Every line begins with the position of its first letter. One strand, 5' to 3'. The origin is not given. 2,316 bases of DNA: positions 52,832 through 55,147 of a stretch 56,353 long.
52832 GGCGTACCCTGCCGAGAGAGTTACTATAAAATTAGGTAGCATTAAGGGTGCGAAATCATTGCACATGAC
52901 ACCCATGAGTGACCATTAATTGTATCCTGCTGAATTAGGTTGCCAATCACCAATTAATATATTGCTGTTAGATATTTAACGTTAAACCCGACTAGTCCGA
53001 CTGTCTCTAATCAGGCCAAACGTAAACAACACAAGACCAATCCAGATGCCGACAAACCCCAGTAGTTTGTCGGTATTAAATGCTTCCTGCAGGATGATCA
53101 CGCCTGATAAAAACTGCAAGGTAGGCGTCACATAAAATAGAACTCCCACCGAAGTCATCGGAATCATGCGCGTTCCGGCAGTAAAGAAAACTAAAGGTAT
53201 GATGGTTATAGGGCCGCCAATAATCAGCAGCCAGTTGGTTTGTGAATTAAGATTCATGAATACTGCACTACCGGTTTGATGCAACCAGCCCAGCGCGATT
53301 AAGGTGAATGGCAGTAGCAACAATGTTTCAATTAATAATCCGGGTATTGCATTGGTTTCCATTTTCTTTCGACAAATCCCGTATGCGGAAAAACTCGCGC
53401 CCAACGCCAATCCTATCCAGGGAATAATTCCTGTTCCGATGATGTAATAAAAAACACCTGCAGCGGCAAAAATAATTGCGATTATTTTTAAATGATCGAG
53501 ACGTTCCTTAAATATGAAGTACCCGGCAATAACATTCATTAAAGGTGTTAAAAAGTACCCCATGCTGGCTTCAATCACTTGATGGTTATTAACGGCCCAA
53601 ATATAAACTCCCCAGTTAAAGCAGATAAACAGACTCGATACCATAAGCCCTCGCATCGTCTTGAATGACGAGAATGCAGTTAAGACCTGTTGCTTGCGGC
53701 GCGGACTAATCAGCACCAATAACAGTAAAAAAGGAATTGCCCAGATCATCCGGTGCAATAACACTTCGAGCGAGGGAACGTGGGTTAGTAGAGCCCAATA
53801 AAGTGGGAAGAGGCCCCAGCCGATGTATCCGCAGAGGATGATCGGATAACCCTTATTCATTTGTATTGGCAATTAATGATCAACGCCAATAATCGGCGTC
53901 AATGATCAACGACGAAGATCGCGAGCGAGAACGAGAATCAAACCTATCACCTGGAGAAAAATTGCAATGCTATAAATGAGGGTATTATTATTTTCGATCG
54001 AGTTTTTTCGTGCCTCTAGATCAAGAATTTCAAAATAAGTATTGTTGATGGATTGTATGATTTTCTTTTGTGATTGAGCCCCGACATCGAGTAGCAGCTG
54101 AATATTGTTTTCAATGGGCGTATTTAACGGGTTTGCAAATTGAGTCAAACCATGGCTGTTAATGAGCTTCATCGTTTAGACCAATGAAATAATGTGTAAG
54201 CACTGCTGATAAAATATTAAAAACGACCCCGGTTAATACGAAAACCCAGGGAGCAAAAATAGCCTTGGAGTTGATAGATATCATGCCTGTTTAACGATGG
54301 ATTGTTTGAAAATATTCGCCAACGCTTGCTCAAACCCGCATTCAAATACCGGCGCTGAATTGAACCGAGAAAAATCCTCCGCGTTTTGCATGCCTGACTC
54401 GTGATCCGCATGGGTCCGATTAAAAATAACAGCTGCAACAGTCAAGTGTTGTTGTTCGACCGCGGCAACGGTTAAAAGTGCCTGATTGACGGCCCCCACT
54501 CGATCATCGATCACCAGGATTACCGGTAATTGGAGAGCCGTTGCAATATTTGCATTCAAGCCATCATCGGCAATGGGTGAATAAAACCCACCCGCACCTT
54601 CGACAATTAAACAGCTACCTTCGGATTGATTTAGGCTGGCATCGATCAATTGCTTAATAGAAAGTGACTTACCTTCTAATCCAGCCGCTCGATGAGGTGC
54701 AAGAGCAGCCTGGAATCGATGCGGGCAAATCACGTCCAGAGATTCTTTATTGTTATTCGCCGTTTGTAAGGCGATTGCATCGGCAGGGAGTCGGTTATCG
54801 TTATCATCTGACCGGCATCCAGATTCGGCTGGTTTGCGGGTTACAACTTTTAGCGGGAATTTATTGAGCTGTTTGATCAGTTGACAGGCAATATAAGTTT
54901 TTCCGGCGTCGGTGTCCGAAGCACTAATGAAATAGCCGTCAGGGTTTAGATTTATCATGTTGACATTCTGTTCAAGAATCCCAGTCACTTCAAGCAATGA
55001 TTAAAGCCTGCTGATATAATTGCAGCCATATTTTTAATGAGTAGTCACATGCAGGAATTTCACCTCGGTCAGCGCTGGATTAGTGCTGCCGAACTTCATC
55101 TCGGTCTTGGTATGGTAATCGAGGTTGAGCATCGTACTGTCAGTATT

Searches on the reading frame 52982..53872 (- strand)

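Call 3: search_protein_families(library=pfam, proteins=[window:52982-53872:-])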
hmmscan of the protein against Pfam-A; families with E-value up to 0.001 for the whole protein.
window:52982-53872:- (296 aa): 1 family
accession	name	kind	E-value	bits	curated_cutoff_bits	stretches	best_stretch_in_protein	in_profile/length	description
PF00892.27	EamA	-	2.2e-18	67.3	28.2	2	7-142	2-132/135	EamA-like transporter family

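Call 4: search_protein_families(library=ncbifam, proteins=[window:52982-53872:-])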
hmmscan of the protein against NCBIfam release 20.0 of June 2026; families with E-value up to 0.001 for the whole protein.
window:52982-53872:- (296 aa): 3 families
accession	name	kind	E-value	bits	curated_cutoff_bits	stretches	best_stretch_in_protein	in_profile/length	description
TIGR00688.1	rarD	equivalog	9.1e-61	205.6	130.15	1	8-260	3-255/256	EamA family transporter RarD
NF011959.0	PRK15430.1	equivalog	2.2e-55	188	540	1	4-291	5-291/296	EamA family transporter RarD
TIGR00950.1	2A78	equivalog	2.4e-09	37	230.2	1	30-280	14-263/264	carboxylate/amino acid/amine transporter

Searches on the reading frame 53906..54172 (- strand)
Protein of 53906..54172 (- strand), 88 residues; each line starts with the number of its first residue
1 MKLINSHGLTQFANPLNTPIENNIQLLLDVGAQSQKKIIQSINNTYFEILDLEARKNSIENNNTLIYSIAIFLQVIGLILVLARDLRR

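Call 54: search_protein_families(library=pfam, max_evalue=1, proteins=[window:53906-54172:-])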
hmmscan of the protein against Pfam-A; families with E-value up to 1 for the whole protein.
window:53906-54172:- (88 aa): 2 families
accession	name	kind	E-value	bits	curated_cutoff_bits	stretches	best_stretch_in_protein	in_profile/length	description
PF07353.17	Uroplakin_II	-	0.07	13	20.4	1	64-87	155-178/179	Uroplakin II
PF01910.22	Thiamine_BP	-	0.19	12.1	24.9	1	2-48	24-71/92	Thiamine-binding protein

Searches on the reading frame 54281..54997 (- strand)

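Call 54: search_protein_families(library=pfam, max_evalue=1, proteins=[window:54281-54997:-])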
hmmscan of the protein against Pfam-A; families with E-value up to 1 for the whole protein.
window:54281-54997:- (238 aa): 2 families
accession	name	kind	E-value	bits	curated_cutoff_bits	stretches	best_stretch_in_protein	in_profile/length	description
PF13500.12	AAA_26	-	1.7e-31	110.1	27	1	21-218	2-185/198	AAA domain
PF01656.29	CbiA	-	0.00036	20.9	25.4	1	24-208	3-98/125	CobQ/CobB/MinD/ParA nucleotide binding domain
